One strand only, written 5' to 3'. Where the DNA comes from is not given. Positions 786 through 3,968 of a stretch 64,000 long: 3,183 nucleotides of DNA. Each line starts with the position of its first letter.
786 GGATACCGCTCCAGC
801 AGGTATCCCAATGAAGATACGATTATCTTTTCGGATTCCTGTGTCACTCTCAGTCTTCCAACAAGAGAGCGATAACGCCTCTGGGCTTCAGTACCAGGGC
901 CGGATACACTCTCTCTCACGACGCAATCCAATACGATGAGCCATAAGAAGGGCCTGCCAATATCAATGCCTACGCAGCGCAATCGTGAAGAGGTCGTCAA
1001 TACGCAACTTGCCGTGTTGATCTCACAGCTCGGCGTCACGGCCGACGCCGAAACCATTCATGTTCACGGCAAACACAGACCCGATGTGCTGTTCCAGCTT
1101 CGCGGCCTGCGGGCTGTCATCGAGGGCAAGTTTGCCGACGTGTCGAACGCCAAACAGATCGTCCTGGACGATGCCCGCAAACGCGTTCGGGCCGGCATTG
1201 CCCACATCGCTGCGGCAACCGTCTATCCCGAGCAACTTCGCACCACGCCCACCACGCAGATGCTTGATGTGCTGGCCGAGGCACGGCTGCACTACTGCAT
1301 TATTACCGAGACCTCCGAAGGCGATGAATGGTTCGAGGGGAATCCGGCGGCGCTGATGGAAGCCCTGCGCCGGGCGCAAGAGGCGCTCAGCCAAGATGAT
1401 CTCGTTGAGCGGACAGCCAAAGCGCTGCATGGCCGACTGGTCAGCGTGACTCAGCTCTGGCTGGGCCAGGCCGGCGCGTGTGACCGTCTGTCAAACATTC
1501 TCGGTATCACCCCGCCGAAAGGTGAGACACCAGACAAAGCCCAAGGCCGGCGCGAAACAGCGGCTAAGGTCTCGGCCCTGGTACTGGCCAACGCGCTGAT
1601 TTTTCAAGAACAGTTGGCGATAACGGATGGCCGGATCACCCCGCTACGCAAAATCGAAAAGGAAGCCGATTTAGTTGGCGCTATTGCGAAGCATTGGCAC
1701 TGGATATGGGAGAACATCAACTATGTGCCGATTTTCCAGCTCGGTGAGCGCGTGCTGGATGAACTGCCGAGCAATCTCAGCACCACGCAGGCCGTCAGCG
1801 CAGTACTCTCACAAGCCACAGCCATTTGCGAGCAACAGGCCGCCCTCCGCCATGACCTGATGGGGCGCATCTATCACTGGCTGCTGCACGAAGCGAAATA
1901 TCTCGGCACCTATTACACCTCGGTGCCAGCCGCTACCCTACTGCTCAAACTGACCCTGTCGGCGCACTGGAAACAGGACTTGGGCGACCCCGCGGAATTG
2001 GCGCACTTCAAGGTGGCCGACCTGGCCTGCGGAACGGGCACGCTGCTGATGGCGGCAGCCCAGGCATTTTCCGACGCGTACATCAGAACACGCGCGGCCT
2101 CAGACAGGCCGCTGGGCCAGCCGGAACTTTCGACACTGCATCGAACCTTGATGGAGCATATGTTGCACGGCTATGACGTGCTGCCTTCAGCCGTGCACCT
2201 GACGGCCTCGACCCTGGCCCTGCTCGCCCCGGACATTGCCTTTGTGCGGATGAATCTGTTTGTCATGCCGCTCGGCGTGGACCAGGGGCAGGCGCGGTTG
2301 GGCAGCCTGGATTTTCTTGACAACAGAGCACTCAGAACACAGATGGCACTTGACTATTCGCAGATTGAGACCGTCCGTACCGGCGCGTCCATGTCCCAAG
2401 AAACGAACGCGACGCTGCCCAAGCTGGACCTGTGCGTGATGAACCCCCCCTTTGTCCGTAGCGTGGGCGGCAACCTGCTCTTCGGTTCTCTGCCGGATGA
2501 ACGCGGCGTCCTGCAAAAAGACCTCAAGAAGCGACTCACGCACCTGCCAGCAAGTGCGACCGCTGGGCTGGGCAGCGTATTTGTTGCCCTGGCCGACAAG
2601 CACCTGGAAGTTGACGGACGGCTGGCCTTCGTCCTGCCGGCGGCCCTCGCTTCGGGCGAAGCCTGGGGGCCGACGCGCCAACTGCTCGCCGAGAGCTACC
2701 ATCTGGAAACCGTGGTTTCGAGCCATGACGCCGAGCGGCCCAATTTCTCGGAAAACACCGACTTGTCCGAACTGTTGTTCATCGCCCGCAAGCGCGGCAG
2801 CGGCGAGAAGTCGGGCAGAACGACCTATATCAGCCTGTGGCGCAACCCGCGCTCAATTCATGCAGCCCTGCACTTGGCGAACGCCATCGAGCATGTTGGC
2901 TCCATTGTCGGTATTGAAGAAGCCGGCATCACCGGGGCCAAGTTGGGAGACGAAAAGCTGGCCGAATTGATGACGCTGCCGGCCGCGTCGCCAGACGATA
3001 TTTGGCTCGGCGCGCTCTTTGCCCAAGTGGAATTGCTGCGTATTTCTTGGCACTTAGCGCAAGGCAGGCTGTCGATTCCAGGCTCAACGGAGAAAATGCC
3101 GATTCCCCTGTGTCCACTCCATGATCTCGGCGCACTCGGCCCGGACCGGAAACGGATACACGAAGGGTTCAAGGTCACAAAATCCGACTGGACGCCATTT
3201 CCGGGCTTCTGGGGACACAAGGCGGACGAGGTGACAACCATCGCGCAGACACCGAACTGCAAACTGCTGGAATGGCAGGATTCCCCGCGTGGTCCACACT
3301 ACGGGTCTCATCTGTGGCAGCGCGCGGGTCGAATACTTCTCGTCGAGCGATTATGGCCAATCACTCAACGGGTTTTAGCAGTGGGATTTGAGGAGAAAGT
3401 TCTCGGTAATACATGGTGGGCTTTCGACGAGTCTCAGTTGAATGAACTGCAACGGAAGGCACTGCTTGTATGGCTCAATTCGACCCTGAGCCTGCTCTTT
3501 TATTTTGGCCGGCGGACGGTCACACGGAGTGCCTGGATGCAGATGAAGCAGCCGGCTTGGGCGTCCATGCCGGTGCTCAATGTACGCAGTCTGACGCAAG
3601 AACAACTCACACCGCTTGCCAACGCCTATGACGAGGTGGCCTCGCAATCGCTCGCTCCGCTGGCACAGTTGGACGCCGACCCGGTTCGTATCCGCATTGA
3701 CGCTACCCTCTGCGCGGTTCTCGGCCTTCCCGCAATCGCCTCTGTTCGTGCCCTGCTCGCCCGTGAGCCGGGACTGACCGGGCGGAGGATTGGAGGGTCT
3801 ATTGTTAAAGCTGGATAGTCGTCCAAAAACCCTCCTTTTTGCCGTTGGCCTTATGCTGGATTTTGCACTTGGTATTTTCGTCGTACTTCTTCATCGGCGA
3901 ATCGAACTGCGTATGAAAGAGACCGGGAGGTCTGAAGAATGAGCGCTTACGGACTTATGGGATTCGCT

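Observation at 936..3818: Single-chain MmeI-like restriction-modification enzyme next to an orphan antitoxin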

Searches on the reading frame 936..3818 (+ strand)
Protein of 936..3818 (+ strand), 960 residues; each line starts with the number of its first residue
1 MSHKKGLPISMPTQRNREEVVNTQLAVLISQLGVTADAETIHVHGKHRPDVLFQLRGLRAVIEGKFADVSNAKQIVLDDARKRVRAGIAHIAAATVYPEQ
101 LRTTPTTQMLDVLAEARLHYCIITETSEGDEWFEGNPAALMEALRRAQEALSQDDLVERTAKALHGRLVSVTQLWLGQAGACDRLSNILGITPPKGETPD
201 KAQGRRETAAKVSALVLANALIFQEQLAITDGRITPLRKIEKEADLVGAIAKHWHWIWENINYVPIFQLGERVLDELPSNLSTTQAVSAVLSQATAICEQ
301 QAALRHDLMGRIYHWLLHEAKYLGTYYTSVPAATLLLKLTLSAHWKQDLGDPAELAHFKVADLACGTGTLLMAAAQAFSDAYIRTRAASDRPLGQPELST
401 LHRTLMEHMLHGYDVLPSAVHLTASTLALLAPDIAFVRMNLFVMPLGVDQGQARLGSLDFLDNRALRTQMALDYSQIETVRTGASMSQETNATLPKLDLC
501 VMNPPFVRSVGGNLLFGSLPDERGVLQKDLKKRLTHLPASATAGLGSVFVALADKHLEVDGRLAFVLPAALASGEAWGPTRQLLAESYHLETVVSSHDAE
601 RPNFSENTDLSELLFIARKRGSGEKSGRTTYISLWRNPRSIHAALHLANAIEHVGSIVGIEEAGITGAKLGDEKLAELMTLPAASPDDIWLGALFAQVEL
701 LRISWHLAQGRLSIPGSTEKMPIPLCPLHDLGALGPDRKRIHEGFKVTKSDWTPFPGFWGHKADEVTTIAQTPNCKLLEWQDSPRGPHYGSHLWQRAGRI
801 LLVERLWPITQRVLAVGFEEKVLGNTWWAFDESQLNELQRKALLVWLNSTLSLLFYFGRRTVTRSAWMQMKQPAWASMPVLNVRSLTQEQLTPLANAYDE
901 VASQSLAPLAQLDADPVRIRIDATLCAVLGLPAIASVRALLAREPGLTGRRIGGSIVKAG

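Call 3: search_protein_families(library=pfam, proteins=[window:936-3818:+], max_evalue=1)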
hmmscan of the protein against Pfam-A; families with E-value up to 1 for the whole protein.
window:936-3818:+ (960 aa): 3 families
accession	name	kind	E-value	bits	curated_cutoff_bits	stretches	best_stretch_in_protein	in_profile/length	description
PF02384.22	N6_Mtase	-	3.5e-10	40.1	20.4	2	306-414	3-103/311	N-6 DNA Methylase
PF05175.20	MTS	-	0.0021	18.2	23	0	358-383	33-58/170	Methyltransferase small domain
PF07669.17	Eco57I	-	0.0029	18.1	25.3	1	410-596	3-165/171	Eco57I restriction-modification methylase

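Call 4: search_protein_families(library=ncbifam, proteins=[window:936-3818:+], max_evalue=1)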
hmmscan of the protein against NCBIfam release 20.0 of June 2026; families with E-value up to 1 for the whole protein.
window:936-3818:+ (960 aa): 6 families
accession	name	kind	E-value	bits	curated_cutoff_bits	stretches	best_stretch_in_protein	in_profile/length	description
NF033455.1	BREX_6_MTaseX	exception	0.0032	15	900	1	352-442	324-415/1319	BREX-6 system adenine-specific DNA-methyltransferase PglX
NF047738.1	antiphage_MADS2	equivalog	0.0034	15.7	720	1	357-574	332-522/654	methylation-associated defense system DNA methyltransferase MAD2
TIGR02987.1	met_A_Alw26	exception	0.0097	14.7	353.5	0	322-379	2-54/523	Alw26I/Eco31I/Esp3I family type II restriction adenine-specific DNA-methyltransferase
TIGR03534.1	RF_mod_PrmC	equivalog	0.041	13.3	199.1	1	356-384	88-116/253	peptide chain release factor N(5)-glutamine methyltransferase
NF001244.0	PRK00216.1-5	equivalog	0.12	11.7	216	1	337-378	28-70/236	bifunctional demethylmenaquinone methyltransferase/2-methoxy-6-polyprenyl-1,4-benzoquinol methylase UbiE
TIGR01934.1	MenG_MenH_UbiE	subfamily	0.24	10.7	158.35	1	338-378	20-61/223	ubiquinone/menaquinone biosynthesis methyltransferase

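Call 5: search_protein_families(library=padloc, proteins=[window:936-3818:+], max_evalue=1)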
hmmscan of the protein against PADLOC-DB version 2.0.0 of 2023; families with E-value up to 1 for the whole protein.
window:936-3818:+ (960 aa): 19 families
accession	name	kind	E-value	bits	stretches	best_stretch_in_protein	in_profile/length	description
PDLC03021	MTase_I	-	1.7e-10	38.4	2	476-595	251-356/491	Type I methyltransferase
PDLC03348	MTase_II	-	1.7e-08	31.5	2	305-440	200-323/727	Type II methyltransferase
PDLC04134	mad2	-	4.3e-08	30.4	1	320-622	267-448/492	mads_2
PDLC03630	REase_MTase_IIG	-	1.7e-06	24.1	2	303-431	348-469/1100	Type IIG restriction enzyme-methyltransferase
PDLC03335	MTase_II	-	1.4e-05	22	1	360-616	106-302/607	Type II methyltransferase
PDLC03338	MTase_II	-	2.7e-05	21.1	1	417-587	171-320/604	Type II methyltransferase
PDLC03026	MTase_I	-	7.6e-05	20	1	477-593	235-333/487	Type I methyltransferase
PDLC03599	REase_MTase_IIG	-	0.00069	15.6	1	353-469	345-461/959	Type IIG restriction enzyme-methyltransferase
PDLC03258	MTase_II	-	0.0016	15.7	1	554-618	142-201/366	Type II methyltransferase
PDLC02523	PglX|PglXI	-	0.0026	13.5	1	352-448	326-427/1428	PglX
PDLC03267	MTase_II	-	0.0031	14.5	1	473-599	83-201/539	Type II methyltransferase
PDLC03025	MTase_I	-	0.0043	13.8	1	309-410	144-234/569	Type I methyltransferase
PDLC03022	MTase_I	-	0.0064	12.8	1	263-379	120-233/857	Type I methyltransferase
PDLC03227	MTase_II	-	0.0069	13.3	1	541-621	161-240/494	Type II methyltransferase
PDLC03604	REase_MTase_IIG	-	0.012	11.7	1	352-390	384-422/1011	Type IIG restriction enzyme-methyltransferase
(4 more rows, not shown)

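Call 6: search_solved_structures(query=window:936-3818:+, max_evalue=1, show_alignments=2)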
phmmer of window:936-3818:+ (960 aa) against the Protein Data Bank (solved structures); distinct sequences matched with E-value up to 1: 2.
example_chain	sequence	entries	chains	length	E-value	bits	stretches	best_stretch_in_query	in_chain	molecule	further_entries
8olb_c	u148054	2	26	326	0.72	11.1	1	834-925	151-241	Outer capsid glycoprotein VP7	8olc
8bp8_D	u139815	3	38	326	0.72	11.1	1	834-925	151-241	Outer capsid glycoprotein VP7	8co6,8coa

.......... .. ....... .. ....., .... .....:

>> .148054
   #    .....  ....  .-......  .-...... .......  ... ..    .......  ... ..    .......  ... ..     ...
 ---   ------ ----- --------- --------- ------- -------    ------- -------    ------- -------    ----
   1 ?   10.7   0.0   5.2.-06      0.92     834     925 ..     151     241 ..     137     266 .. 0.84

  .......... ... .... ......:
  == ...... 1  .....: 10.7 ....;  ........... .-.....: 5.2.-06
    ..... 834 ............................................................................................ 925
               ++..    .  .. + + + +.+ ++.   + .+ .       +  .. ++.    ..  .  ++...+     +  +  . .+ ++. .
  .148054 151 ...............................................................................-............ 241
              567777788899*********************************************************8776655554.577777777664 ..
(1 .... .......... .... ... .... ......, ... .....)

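Call 7: find_homologous_proteins(query=window:936-3818:+, max_evalue=0.001)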
Query window:936-3818:+ (960 aa): 2642 proteins with E <= 0.001 among 8000 candidates; the best 120 are listed.
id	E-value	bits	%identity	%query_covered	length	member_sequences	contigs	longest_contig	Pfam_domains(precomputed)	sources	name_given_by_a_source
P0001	0.0e+0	2143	100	99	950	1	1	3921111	PF02384.23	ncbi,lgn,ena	-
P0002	0.0e+0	1941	91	98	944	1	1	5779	PF02384.23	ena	-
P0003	0.0e+0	1937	91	98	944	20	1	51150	PF02384.23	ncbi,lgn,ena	-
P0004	0.0e+0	1921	90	98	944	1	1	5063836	PF02384.23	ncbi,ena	-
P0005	0.0e+0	1914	90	98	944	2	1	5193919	PF02384.23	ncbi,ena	-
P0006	0.0e+0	1910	89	98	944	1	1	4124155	PF02384.23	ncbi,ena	-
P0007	0.0e+0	1898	89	98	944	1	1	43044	PF02384.23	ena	-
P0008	0.0e+0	1888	89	98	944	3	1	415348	PF02384.23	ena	-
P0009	0.0e+0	1864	87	98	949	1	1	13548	PF02384.23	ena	-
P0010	0.0e+0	1837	86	98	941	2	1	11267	PF02384.23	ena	-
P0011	0.0e+0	1831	86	98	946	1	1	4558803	PF02384.23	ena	-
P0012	0.0e+0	1816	86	98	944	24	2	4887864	PF02384.23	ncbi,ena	-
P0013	0.0e+0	1785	84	98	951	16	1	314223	PF02384.23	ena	-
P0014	0.0e+0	1725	82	98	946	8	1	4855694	PF02384.23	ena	-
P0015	0.0e+0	1721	82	98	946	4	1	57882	PF02384.23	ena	-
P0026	0.0e+0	1485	70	98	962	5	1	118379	PF02384.23,PF07669.18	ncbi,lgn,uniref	ncbi:N-6 DNA methylase [Mesorhizobium argentiipisi]|uniref:N-6 DNA methylase n=1 Tax=Mesorhizobium a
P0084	0.0e+0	1401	66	99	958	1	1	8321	PF02384.23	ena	-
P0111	0.0e+0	1367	66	98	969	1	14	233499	PF02384.23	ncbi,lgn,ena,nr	ncbi:MAG: hypothetical protein LAP85_04060 [Acidobacteriia bacterium]|nr:hypothetical protein [Terri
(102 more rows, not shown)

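Call 8: find_encoding_contigs(protein=P0001, flank=10000, max_places=3)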
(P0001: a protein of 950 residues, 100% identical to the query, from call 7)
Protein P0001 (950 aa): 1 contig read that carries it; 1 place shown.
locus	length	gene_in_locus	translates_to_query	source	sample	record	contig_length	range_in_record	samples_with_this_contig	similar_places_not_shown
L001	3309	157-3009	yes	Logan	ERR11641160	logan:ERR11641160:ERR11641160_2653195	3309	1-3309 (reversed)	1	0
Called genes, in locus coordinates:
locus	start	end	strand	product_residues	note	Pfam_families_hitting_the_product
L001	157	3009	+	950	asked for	PF02384:N6_Mtase (faint)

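Call 9: find_encoding_contigs(protein=P0026, flank=8000, max_places=3)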
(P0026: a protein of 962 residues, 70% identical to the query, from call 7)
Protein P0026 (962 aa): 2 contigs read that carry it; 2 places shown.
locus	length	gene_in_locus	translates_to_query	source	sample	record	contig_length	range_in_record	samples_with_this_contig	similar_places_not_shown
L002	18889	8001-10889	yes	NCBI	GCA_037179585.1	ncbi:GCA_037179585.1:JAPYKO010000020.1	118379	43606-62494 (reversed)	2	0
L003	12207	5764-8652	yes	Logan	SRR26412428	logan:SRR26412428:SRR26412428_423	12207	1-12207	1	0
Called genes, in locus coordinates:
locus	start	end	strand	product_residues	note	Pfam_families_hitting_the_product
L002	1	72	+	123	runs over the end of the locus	-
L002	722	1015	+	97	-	-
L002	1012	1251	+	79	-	-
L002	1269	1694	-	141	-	-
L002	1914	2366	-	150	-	PF01068:DNA_ligase_A_M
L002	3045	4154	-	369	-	-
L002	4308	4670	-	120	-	-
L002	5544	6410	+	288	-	PF04250:DUF429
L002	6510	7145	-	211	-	PF00239:Resolvase, PF02796:HTH_7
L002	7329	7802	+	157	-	-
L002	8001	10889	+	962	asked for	PF02384:N6_Mtase (faint), PF07669:Eco57I (weak)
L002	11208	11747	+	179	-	-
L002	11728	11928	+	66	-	-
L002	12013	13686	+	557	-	PF01266:DAO (faint), PF00027:cNMP_binding, PF01946:Thi4 (faint), PF03486:HI0933_like (faint), PF07992:Pyr_redox_2, PF12831:FAD_oxidored (weak), PF13738:Pyr_redox_3, PF00070:Pyr_redox, +1 more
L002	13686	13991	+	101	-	PF02148:zf-UBP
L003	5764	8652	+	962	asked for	PF02384:N6_Mtase (faint), PF07669:Eco57I (weak)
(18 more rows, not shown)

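Call 10: find_encoding_contigs(protein=P0111, flank=8000, max_places=3)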
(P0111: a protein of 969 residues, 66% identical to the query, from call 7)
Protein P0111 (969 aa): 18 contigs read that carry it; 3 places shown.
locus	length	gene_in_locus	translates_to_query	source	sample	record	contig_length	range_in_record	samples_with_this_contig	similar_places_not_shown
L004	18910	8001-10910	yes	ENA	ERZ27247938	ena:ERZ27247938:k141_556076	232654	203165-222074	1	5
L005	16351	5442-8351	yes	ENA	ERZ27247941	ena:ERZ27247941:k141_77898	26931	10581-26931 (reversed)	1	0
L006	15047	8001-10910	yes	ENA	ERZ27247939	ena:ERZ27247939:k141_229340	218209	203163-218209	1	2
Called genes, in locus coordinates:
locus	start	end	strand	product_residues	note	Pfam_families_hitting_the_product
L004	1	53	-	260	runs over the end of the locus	PF01416:PseudoU_synth_1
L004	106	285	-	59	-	-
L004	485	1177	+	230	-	PF13796:Sensor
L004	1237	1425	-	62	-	-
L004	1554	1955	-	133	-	PF00072:Response_reg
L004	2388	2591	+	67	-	PF00313:CSD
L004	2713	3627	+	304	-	PF00248:Aldo_ket_red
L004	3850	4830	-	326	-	PF01073:3Beta_HSD, PF01370:Epimerase, PF02719:Polysacc_synt_2, PF04321:RmlD_sub_bind, PF16363:GDP_Man_Dehyd, PF07993:NAD_binding_4 (weak)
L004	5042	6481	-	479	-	PF00171:Aldedh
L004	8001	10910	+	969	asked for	PF02384:N6_Mtase (faint)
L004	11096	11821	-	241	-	PF13365:Trypsin_2 (weak)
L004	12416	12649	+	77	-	-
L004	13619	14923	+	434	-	PF05598:DUF772, PF01609:DDE_Tnp_1, PF13751:DDE_Tnp_1_6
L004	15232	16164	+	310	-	-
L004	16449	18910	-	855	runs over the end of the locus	PF12704:MacB_PCD, PF02687:FtsX, PF12704:MacB_PCD (weak), PF02687:FtsX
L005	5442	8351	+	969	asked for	PF02384:N6_Mtase (faint)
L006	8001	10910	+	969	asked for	PF02384:N6_Mtase (faint)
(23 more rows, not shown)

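Call 23: find_related_loci(query=A1, collection=genome_contigs, flank=6000)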
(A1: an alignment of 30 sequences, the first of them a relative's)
Query A1 (950 aa) in genome_contigs; peptide patterns used: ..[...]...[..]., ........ (x = any residue, [..] = any of these).
224 stretches matched a pattern; 160 encode a relative of the query (tblastn E <= 1e-3); the best 80 are kept; 80 distinct loci.
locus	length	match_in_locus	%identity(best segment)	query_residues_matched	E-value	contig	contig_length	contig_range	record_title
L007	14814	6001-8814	89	1-938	0e+0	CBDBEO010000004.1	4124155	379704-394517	MAG: uncultured Candidatus Binatia bacterium isolate d69ef4bc-d7cd-432e-8a93-c2be756c76d7 genome assembly, contig: conti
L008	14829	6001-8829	85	1-943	0e+0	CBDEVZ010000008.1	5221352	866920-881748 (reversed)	MAG: uncultured Candidatus Binatia bacterium isolate 77b99e23-3f9f-49a3-a4d3-93b2c3db3d2d genome assembly, contig: conti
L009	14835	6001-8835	83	1-943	0e+0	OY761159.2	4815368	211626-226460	MAG: Candidatus Binatia bacterium isolate a3054953-5fa8-48fb-90a5-e173aac96f7a genome assembly, chromosome: 1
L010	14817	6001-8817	81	1-942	0e+0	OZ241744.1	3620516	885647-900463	MAG: uncultured Candidatus Binatia bacterium isolate 1a802767-3803-4637-ab5b-ce8b9f0f9348 genome assembly, chromosome: 1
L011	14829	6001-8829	77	1-942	0e+0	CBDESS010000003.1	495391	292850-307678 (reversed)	MAG: uncultured Candidatus Binatia bacterium isolate d285014b-b5bd-45bc-989a-fc635d2899d5 genome assembly, contig: conti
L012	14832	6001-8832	70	1-942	0e+0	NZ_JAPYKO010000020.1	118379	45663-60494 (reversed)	Mesorhizobium argentiipisi strain Cs1330R2N1 contig00020, whole genome shotgun sequence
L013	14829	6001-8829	69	1-943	0e+0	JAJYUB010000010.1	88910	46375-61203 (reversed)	MAG: Acidobacteria bacterium isolate DX2.bin61 NODE_239_length_88910_cov_15.008954, whole genome shotgun sequence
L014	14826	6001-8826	70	3-942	0e+0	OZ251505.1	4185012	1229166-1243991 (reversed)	MAG: uncultured Candidatus Binatia bacterium isolate 3702f2bb-6743-416a-8e02-efa82259b27a genome assembly, chromosome: 1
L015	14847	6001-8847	68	1-948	0e+0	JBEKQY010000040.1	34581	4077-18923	MAG: Candidatus Korobacteraceae bacterium isolate SPRUCE 499 SPRUCE_499_40, whole genome shotgun sequence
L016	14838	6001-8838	67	1-947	0e+0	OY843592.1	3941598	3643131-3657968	MAG: bacterium isolate 70215dce-3925-452b-89ef-f300e4ed0d2f genome assembly, chromosome: 1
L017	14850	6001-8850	64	1-950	0e+0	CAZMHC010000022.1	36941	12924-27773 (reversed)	MAG TPA_asm: uncultured Terracidiphilus sp. isolate binchicken_co3_192 genome assembly, contig: NODE_3325_length_36941_c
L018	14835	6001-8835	67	1-943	0e+0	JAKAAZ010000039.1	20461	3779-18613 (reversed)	MAG: Acidobacteria bacterium isolate WH2.bin123 NODE_4436_length_20461_cov_2.999902, whole genome shotgun sequence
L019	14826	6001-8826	67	1-942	0e+0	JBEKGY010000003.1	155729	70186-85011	MAG: Terracidiphilus sp. isolate SPRUCE 264 SPRUCE_264_3, whole genome shotgun sequence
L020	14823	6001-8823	65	1-942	0e+0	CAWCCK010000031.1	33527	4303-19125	MAG: Ignavibacteriota bacterium isolate MFD04540.bin.1.132 genome assembly, contig: contig_51428, whole genome shotgun s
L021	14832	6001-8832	64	1-943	0e+0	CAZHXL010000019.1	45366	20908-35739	MAG TPA_asm: uncultured Clostridia bacterium isolate SRP178908_co1_55 genome assembly, contig: NODE_418_length_45366_cov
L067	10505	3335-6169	53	5-939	0e+0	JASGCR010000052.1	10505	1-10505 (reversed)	MAG: Candidatus Symbiobacter sp. isolate MAG09 NODE_3031_length_10505_cov_42.520861, whole genome shotgun sequence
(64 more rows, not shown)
